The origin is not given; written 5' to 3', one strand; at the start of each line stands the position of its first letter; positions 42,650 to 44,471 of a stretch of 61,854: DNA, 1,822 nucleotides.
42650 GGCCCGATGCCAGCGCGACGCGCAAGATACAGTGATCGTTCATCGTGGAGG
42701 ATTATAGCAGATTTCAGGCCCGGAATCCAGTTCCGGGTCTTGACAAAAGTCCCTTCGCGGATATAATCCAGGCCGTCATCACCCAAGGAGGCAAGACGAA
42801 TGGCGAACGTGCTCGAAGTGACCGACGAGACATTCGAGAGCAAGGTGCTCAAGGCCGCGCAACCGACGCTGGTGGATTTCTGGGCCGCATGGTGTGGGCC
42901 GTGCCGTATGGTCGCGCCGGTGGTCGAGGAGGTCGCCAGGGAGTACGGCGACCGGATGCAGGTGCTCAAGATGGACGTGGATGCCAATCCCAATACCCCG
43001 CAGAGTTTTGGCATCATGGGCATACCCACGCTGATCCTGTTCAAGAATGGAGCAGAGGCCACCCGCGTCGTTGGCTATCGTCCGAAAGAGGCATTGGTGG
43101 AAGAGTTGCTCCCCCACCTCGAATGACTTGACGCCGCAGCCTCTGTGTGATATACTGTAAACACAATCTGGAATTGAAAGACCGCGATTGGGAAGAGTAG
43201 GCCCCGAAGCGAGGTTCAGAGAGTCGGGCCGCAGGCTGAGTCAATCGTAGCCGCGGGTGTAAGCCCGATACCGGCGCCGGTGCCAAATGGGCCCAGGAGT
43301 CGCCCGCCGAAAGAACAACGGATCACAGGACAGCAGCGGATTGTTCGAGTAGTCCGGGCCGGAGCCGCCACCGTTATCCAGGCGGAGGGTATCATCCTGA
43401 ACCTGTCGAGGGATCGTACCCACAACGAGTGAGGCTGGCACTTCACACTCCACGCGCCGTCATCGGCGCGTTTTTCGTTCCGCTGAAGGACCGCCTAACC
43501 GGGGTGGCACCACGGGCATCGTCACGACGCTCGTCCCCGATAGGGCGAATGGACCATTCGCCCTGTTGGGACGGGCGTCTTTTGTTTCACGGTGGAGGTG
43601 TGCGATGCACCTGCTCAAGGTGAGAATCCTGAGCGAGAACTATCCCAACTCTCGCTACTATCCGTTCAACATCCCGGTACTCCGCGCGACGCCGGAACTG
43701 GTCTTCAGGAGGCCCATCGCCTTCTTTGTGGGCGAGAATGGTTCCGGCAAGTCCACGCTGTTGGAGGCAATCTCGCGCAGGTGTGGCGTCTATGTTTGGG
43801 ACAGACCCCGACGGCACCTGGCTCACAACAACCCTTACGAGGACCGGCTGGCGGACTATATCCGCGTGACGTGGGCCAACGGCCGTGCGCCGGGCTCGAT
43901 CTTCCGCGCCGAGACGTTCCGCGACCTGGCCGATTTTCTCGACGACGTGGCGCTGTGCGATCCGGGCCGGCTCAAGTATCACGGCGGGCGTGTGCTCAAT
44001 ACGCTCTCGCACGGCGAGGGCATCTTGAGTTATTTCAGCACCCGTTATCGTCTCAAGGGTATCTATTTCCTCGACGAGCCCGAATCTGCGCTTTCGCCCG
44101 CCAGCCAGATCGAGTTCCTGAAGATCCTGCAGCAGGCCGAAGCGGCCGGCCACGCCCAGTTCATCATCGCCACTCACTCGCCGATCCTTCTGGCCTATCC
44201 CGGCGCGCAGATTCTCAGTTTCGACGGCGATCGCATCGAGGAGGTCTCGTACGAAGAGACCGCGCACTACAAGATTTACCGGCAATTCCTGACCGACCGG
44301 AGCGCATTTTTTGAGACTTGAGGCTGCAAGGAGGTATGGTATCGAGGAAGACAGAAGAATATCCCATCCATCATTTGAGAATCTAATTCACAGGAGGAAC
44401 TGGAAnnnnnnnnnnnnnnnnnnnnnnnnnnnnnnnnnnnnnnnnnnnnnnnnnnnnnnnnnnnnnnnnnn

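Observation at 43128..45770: T-box leader with a UGG (Trp) specifier controlling an uncharacterised P-loop ATPase followed by TrpB2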

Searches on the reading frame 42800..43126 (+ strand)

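Call 7: search_protein_families(library=pfam, proteins=[window:42800-43126:+], max_evalue=0.01)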
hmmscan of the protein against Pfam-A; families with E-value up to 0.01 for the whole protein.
window:42800-43126:+ (108 aa): 9 families
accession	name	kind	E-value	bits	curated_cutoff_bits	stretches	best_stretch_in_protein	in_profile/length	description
PF00085.26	Thioredoxin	-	2.2e-33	114.8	23.5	1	4-102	2-100/103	Thioredoxin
PF13098.12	Thioredoxin_2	-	5.9e-09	36.6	27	1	18-101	3-102/104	Thioredoxin-like domain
PF14595.12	Thioredoxin_9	-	8.5e-07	29.4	25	1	6-98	27-121/129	Thioredoxin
PF13728.12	TraF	-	2.2e-06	28.1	23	1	24-93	133-211/224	F plasmid transfer operon protein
PF13905.12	Thioredoxin_8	-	2.4e-06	28.2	27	1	22-61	3-44/94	Thioredoxin-like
PF00578.27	AhpC-TSA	-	0.00087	19.7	26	1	10-63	16-70/124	AhpC/TSA family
PF08534.16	Redoxin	-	0.002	18.4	26.6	1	21-65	29-75/148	Redoxin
PF13192.12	Thioredoxin_3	-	0.0025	18.3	24.8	1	32-104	10-75/76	Thioredoxin domain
PF04756.19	OST3_OST6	-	0.0048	16.8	27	1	32-85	46-106/294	OST3 / OST6 family, transporter family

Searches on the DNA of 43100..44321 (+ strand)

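Call 4: search_rna_families(source=window, start=43100, end=43640, threshold=evalue, max_evalue=10, show_alignments=5)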
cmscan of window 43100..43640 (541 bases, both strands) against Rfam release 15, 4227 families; matches with E-value up to 10: 9.
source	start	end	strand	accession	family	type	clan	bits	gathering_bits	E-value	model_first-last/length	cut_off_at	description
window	43175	43541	+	RF00230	T-box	Cis-reg; leader;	-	53.5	93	6e-11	1-219/219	no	T-box leader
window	43527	43577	-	RF00874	mir-BART12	Gene; miRNA;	-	20.3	70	0.23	17-67/84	no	mir-BART12 microRNA precursor family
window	43511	43594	+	RF00874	mir-BART12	Gene; miRNA;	-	17.6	70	1.3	1-84/84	no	mir-BART12 microRNA precursor family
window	43454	43487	-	RF02427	SpF10_sRNA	Gene; sRNA;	-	17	60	2.3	17-50/57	no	Streptococcus sRNA SpF10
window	43526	43640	+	RF02880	MH_s15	Gene; sRNA;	-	16.8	123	0.054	1-135/277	3'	Mesorhizobail RNA 15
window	43527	43578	+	RF03200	mir-BART13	Gene; miRNA;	-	15.5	70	5.9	1-83/83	no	mir-BART13 microRNA precursor family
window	43453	43506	-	RF01679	P36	Gene; sRNA;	-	14.8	36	2.6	1-61/61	no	Pseudomonas sRNA P36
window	43297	43363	-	RF00700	mir-375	Gene; miRNA;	-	12.9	46.7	7.8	1-67/67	no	mir-375 microRNA precursor family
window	43533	43574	+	RF03666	MIR7724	Gene; miRNA;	-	12.9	100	8.2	1-169/169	no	MIR7724 microRNA precursor family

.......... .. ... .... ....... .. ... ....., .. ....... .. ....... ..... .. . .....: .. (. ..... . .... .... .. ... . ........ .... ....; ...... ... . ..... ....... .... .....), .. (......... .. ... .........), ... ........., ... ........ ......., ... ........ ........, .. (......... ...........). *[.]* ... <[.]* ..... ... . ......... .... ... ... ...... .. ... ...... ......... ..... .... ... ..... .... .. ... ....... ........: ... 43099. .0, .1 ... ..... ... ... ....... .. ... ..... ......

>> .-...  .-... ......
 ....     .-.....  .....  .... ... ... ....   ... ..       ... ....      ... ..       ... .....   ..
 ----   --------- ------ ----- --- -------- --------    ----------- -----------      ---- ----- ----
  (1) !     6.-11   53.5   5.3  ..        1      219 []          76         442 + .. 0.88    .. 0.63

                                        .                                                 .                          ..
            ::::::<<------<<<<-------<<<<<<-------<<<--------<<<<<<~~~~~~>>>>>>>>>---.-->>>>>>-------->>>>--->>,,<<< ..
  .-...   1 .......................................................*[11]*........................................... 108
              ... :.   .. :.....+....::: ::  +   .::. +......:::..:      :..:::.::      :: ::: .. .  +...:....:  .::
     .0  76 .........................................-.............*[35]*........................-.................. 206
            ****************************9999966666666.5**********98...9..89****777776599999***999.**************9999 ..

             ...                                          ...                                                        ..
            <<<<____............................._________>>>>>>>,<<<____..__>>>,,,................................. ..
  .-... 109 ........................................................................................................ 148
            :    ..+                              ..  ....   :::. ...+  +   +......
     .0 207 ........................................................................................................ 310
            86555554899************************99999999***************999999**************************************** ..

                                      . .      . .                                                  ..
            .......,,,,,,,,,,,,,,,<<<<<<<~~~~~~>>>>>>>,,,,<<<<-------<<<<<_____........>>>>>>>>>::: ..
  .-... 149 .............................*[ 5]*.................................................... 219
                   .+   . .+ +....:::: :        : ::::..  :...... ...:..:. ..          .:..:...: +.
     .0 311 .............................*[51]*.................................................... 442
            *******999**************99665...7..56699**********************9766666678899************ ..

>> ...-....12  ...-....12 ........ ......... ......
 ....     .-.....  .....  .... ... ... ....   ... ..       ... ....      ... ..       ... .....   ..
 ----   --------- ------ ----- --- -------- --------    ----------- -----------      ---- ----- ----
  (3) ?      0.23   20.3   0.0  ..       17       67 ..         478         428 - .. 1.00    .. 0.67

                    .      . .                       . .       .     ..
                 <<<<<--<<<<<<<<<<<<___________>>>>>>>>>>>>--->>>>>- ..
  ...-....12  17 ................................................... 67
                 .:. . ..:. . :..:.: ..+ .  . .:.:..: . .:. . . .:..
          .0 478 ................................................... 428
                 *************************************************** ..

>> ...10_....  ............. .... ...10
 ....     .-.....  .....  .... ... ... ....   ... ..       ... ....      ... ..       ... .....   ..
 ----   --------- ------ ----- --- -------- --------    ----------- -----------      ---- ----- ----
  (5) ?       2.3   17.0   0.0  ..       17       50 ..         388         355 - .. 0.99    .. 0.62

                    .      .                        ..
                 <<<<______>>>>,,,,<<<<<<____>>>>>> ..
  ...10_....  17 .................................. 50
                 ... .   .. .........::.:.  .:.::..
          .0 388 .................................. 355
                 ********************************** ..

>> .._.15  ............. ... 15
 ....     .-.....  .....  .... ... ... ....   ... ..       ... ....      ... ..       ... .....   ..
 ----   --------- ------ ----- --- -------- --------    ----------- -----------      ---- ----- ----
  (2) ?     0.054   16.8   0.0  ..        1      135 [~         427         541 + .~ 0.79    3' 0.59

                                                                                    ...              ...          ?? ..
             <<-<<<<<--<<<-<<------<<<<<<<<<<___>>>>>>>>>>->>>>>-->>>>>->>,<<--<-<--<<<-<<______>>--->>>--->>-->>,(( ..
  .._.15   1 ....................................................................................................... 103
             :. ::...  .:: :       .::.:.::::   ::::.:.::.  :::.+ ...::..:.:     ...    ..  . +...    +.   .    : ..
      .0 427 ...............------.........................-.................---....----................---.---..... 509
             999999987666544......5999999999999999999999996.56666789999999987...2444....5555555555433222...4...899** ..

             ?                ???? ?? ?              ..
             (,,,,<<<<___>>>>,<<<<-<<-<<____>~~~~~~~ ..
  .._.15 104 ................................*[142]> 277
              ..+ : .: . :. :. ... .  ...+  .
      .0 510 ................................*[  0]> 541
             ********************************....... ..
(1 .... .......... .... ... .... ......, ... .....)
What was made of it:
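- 43175..43541 (+): T-box leader (RF00230), full-length match with large insertions. 53.5 bits, E=6e-11, model positions 1-219 (call 4).
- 43288..43290 (+): Specifier codon UGG (Trp), within the 7-nt 3' side of the specifier loop AAA-UGG-G (43285-43291). CM alignment (call 4).
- Checked: Rfam RF00230 matches window 43175-43541 over the full model (1-219) at 53.5 bits, E=6e-11 (call 4).
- Full-length RF00230 match at E=6e-11 (call 4).
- Tried and rejected: The permissive scan was needed (call 4).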

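Call 14: search_rna_families(sources=[L001, L003], threshold=evalue, max_evalue=0.001, show_alignments=2)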
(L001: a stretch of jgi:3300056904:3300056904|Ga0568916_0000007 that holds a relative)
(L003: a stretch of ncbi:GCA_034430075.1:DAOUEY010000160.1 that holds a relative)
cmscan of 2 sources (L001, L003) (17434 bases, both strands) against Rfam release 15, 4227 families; matches with E-value up to 0.001: 2.
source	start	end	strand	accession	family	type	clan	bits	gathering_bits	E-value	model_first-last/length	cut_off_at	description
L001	3610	3959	+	RF00230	T-box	Cis-reg; leader;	-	77.7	93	1.1e-15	1-219/219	no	T-box leader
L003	3304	3649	+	RF00230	T-box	Cis-reg; leader;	-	65.7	93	1.4e-12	1-219/219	no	T-box leader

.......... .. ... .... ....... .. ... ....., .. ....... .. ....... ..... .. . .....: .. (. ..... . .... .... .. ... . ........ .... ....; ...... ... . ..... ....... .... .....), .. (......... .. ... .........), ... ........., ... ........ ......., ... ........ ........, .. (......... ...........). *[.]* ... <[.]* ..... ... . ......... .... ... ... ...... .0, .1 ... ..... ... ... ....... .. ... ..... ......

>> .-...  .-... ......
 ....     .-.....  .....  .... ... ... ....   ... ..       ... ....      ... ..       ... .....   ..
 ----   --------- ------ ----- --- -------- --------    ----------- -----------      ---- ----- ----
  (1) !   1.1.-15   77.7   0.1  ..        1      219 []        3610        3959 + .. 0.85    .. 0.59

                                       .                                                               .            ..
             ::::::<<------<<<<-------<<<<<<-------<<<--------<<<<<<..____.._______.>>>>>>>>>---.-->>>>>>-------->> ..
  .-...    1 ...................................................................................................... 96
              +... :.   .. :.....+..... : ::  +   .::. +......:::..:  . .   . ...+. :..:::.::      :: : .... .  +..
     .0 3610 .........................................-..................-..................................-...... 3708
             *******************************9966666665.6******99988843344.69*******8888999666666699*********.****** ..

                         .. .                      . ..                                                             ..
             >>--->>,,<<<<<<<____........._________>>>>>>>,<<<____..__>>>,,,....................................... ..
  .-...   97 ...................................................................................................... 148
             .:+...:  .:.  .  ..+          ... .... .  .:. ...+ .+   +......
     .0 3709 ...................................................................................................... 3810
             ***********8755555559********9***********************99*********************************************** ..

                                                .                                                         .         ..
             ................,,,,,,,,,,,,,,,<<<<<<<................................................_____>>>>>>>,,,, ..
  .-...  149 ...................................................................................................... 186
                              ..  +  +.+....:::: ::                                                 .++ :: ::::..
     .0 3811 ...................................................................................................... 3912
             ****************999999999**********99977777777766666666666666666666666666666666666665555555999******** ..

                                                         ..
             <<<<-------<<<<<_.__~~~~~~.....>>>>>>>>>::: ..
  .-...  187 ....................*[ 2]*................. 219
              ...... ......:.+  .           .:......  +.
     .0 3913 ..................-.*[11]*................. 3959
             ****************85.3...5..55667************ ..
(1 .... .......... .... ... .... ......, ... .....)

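Call 38: search_rna_families(sources=[L038, L040, L044], threshold=evalue, max_evalue=0.01, show_alignments=2)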
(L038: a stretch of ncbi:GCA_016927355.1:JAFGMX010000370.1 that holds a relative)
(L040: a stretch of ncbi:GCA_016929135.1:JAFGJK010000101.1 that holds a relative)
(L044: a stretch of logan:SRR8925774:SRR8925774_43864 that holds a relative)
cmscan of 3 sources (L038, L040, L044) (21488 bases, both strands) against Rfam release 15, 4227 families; matches with E-value up to 0.01: 1.
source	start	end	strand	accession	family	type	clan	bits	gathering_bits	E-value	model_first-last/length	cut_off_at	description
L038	3661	3962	+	RF00230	T-box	Cis-reg; leader;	-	120.1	93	1.6e-26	1-219/219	no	T-box leader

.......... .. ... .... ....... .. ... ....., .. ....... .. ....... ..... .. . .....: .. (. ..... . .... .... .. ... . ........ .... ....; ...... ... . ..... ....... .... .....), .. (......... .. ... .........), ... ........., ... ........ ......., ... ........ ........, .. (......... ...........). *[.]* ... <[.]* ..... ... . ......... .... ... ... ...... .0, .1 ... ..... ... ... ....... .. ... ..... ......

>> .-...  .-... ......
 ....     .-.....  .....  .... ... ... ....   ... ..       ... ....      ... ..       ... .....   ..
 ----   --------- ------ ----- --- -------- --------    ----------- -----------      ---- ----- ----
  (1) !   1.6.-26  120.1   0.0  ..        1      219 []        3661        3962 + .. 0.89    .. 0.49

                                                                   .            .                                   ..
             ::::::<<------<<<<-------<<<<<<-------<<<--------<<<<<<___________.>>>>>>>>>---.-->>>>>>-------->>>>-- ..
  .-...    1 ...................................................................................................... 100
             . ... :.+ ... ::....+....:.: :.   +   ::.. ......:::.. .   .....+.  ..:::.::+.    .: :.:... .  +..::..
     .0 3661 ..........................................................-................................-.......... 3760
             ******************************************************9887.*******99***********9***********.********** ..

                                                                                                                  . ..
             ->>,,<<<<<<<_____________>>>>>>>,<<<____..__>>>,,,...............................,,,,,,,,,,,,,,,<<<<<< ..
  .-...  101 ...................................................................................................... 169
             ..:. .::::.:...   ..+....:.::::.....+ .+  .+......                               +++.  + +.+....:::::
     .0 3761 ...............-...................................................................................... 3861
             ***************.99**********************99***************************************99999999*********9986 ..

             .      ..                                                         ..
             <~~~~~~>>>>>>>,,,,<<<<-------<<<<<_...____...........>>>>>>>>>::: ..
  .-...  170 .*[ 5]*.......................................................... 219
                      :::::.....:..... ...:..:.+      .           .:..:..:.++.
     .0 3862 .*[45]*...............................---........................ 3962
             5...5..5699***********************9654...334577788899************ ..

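Call 51: search_rna_families(sources=[L061, L059, L055, L051, L050, L058], threshold=evalue, max_evalue=0.001)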
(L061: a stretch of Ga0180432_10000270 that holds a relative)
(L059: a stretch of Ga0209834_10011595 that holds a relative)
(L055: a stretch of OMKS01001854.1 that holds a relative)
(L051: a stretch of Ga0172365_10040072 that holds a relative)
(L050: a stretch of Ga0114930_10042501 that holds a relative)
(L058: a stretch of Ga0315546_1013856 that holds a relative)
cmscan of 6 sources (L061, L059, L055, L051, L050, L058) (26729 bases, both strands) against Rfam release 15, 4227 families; matches with E-value up to 0.001: 7.
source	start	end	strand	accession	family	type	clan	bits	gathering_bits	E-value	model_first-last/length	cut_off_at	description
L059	1367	1677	+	RF00230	T-box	Cis-reg; leader;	-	107.1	93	4.6e-23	1-219/219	no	T-box leader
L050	180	498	+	RF00230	T-box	Cis-reg; leader;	-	91.7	93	4.3e-19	1-219/219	no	T-box leader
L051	172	501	+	RF00230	T-box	Cis-reg; leader;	-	90.6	93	8.1e-19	1-219/219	no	T-box leader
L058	1179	1516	+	RF00230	T-box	Cis-reg; leader;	-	77.9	93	1.6e-15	1-219/219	no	T-box leader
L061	1336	1711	+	RF00230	T-box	Cis-reg; leader;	-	68.4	93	4.5e-13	1-219/219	no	T-box leader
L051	527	603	-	RF04096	mir-4433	Gene; miRNA;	-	42.2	77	1.9e-05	1-83/83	no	mir-4433 microRNA precursor family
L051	528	602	-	RF04240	mir-4716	Gene; miRNA;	-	39.6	76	3e-05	1-84/84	no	mir-4716 microRNA precursor family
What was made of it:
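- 43175..43541 (+): Orthologous leaders score 65.7-120.1 bits (calls 14, 38, 51).
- On T-box leader (Rfam RF00230): L050 (91.7), L051 (90.6), L058, L001, L061 and L003 fall below it because of insertions (calls 14, 38, 51).
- Orthologues reach 120.1 and 107.1 bits, above the gathering score (calls 38, 51).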
